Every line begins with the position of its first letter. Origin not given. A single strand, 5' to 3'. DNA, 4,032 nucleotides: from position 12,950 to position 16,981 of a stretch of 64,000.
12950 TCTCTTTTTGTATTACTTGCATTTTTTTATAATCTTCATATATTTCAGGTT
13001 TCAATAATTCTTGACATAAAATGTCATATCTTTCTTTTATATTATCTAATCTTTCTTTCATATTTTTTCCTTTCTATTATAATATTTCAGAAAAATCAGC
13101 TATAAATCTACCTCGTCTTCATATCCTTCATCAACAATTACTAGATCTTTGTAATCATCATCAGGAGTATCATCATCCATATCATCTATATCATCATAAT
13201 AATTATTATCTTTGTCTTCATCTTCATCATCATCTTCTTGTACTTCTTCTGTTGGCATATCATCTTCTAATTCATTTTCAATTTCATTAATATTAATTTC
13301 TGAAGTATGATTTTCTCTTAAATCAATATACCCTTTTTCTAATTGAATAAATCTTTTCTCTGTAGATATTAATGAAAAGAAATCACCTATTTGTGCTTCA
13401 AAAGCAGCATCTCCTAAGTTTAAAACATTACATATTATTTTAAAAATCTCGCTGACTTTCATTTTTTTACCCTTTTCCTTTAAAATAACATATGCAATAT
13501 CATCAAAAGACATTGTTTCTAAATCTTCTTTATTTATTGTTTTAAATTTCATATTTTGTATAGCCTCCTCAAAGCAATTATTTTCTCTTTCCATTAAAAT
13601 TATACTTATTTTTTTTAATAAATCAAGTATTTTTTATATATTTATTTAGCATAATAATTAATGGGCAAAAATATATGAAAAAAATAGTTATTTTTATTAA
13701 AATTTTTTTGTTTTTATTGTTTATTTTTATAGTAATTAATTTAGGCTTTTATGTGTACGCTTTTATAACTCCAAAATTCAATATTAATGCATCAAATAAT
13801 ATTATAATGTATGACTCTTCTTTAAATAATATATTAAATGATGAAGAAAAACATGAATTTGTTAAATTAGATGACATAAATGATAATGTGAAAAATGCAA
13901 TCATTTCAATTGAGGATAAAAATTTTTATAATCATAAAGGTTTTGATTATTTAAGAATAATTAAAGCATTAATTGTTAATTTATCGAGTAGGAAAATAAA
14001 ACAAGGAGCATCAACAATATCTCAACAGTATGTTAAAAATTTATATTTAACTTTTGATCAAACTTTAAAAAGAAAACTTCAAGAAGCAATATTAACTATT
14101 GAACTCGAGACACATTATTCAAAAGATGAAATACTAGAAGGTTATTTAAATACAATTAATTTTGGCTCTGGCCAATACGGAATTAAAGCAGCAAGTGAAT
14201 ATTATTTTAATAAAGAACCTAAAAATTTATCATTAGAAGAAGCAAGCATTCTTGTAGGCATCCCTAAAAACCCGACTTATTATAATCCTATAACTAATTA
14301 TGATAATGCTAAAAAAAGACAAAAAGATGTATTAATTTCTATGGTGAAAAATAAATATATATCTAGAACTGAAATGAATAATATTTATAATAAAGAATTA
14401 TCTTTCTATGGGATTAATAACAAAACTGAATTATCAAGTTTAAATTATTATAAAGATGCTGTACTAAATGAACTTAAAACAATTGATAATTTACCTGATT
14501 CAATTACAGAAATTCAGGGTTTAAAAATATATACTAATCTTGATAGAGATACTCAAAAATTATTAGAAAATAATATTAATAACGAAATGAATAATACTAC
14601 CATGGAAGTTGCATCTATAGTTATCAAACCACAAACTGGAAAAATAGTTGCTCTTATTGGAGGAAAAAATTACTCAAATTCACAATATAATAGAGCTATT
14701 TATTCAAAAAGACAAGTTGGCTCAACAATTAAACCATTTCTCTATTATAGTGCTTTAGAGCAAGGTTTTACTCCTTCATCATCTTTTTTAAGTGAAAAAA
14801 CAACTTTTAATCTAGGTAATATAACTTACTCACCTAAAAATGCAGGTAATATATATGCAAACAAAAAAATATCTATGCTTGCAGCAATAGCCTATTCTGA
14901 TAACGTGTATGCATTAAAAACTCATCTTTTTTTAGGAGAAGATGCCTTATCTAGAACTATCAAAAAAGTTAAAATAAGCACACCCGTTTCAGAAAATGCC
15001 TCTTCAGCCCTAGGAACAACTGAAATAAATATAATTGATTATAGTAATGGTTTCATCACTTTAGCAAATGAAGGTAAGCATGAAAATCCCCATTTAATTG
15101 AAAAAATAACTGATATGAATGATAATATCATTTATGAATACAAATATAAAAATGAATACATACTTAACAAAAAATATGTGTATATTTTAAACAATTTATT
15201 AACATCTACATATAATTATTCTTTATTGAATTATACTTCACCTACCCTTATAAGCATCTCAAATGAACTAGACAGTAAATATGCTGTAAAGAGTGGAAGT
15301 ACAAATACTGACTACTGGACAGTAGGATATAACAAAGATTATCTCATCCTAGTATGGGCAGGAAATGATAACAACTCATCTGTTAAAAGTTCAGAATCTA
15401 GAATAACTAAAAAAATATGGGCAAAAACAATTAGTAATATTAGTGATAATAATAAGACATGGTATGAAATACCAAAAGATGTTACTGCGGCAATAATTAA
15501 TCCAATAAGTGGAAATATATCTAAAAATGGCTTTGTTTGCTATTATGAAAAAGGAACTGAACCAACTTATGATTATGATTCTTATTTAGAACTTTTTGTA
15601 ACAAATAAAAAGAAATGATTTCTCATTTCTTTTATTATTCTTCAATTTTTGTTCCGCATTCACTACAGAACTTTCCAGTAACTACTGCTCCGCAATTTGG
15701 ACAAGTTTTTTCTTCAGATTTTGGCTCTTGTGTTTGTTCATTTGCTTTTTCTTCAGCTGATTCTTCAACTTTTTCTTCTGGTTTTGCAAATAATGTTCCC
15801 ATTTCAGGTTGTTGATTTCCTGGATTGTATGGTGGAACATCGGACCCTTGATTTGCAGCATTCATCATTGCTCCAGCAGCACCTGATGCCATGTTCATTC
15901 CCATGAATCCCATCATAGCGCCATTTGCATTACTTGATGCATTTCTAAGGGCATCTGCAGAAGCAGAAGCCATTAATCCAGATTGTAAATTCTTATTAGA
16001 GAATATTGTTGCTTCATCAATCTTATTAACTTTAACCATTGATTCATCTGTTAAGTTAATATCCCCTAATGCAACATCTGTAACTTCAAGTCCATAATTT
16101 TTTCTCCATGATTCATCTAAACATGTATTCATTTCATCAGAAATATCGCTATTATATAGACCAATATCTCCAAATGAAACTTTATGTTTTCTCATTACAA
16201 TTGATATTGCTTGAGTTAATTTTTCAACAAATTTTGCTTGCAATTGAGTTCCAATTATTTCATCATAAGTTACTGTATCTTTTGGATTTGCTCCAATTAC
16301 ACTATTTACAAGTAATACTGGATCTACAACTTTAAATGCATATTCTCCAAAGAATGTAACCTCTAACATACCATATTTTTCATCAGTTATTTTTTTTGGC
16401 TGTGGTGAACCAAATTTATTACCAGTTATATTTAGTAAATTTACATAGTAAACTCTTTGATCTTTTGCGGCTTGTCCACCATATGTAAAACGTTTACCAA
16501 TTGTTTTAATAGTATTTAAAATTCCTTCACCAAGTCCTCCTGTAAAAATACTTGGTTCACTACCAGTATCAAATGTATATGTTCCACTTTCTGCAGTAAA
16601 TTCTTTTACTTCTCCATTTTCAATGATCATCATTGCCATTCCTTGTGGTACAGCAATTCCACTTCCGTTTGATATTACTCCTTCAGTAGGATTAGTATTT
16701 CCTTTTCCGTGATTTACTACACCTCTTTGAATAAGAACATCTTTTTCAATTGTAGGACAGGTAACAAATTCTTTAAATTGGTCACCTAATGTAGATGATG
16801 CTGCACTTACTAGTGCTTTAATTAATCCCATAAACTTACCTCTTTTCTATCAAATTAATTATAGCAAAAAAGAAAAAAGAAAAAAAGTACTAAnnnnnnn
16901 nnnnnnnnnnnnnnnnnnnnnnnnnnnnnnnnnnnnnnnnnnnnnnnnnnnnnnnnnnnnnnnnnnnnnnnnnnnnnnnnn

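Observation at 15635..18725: Orphan Noc-like ParB-family protein: no soj/spo0J neighbours, no N-terminal membrane helix, ~100-aa acidic insertion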

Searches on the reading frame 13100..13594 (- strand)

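Call 5: search_protein_families(library=ncbifam, proteins=[window:13100-13594:-])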
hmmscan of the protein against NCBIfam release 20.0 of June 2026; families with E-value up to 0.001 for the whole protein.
window:13100-13594:- (164 aa): 2 families
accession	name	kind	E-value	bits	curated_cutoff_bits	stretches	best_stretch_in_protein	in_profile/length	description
TIGR04567.1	RNAP_delt_lowGC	equivalog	7.1e-12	45.4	42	1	27-100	2-75/83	DNA-directed RNA polymerase subunit delta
NF045964.1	RNAP_delt_plasma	equivalog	1.5e-05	25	72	1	32-93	5-76/77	DNA-directed RNA polymerase subunit delta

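Call 6: search_protein_families(library=pfam, proteins=[window:13100-13594:-], max_evalue=0.1)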
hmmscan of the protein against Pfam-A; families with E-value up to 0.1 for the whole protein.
window:13100-13594:- (164 aa): 2 families
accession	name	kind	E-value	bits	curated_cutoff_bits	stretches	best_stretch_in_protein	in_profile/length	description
PF05066.19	HARE-HTH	-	0.00011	23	25.9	1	28-93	1-69/71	HB1, ASXL, restriction endonuclease HTH domain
PF04104.19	DNA_primase_lrg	-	0.0047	16.7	22.4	1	68-128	6-66/266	Eukaryotic and archaeal DNA primase, large subunit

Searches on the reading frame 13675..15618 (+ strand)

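Call 5: search_protein_families(library=ncbifam, proteins=[window:13675-15618:+])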
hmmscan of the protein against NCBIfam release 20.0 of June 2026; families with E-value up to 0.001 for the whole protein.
window:13675-15618:+ (647 aa): 15 families
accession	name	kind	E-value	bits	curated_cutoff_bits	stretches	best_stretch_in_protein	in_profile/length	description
TIGR02074.1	PBP_1a_fam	subfamily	2.1e-149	498.8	508.75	1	60-590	2-533/535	PBP1A family penicillin-binding protein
NF051885.1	tranpepglycosPbpC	equivalog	2.2e-104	350.3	900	1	35-584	49-588/632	multimodular transpeptidase-transglycosylase PbpC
TIGR02071.1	PBP_1b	equivalog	9e-96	321.7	717.75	1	56-616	143-708/729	penicillin-binding protein 1B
TIGR02073.1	PBP_1c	equivalog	2.8e-82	277.5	494.2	1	54-570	27-523/728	penicillin-binding protein 1C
NF038276.1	strep_PBP2A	exception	4.3e-76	256.6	1100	1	9-590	41-637/716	penicillin-binding protein PBP2A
NF038272.1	strep_PBP1A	exception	8.1e-74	249.1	1075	1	4-602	7-644/658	penicillin-binding protein PBP1A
NF008643.0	PRK11636.1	equivalog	5.6e-71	239.9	1263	2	7-306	3-308/850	peptidoglycan glycosyltransferase/peptidoglycan DD-transpeptidase MrcA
NF011423.0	PRK14850.1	equivalog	2.9e-69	234.2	1275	1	57-611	154-713/764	penicillin-binding protein 1b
NF007061.0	PRK09506.1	equivalog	5.6e-68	229.5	1120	1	56-614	207-769/825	bifunctional glycosyl transferase/transpeptidase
NF038274.1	strep_PBP1B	exception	4.6e-60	203.8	1225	2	290-595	352-667/745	penicillin-binding protein PBP1B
TIGR02070.1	mono_pep_trsgly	equivalog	2.4e-48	164.6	182.65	1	13-224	6-219/224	monofunctional biosynthetic peptidoglycan transglycosylase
NF008414.0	PRK11240.1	equivalog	1.9e-39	135.4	1121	1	63-571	67-545/774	peptidoglycan glycosyltransferase PbpC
NF010008.0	PRK13481.1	equivalog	1.9e-34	119.2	270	1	4-236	40-262/269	glycosyltransferase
TIGR03423.1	pbp2_mrdA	equivalog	8.5e-14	51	455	1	277-433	221-389/593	penicillin-binding protein 2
NF053573.1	PBP2_PenA_Neis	exception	0.00037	19.2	1105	1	280-383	230-342/572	peptidoglycan D,D-transpeptidase PBP2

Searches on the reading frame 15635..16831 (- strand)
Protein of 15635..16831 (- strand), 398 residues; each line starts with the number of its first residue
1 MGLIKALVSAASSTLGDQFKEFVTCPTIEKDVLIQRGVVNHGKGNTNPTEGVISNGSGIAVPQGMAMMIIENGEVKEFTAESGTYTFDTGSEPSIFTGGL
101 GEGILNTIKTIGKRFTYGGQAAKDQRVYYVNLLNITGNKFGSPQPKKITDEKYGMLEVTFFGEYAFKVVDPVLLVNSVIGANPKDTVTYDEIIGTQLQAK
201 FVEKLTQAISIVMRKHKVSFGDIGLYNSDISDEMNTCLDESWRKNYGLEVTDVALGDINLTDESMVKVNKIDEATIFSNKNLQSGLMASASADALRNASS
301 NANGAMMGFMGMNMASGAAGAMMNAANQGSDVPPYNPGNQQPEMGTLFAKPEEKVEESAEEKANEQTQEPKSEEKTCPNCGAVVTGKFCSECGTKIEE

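Call 5: search_protein_families(library=ncbifam, proteins=[window:15635-16831:-])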
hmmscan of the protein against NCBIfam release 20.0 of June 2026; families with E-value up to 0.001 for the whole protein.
window:15635-16831:- (398 aa): 0 families

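Call 6: search_protein_families(library=pfam, proteins=[window:15635-16831:-], max_evalue=0.1)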
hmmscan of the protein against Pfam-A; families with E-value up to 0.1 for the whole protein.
window:15635-16831:- (398 aa): 7 families
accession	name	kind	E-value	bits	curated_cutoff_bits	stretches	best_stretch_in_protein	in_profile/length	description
PF13421.11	Band_7_1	-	3.7e-20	72.9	24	1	53-268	11-203/211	SPFH domain-Band 7 family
PF13240.11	Zn_Ribbon_1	-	0.00055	20.1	25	0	373-382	12-21/23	zinc-ribbon domain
PF12773.13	DZR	-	0.0032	18.1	27.3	1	371-396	9-34/45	Double zinc ribbon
PF01145.31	Band_7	-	0.0042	17.6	23.6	1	156-269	58-156/176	SPFH domain / Band 7 family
PF13248.11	Zn_ribbon_3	-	0.0053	16.6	27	1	373-396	1-26/26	zinc-ribbon domain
PF08271.17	Zn_Ribbon_TF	-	0.017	15.1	29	0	367-384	12-29/43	TFIIB zinc-binding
PF02589.21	LUD_dom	-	0.03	14.5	22.6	1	205-330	24-110/189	LUD domain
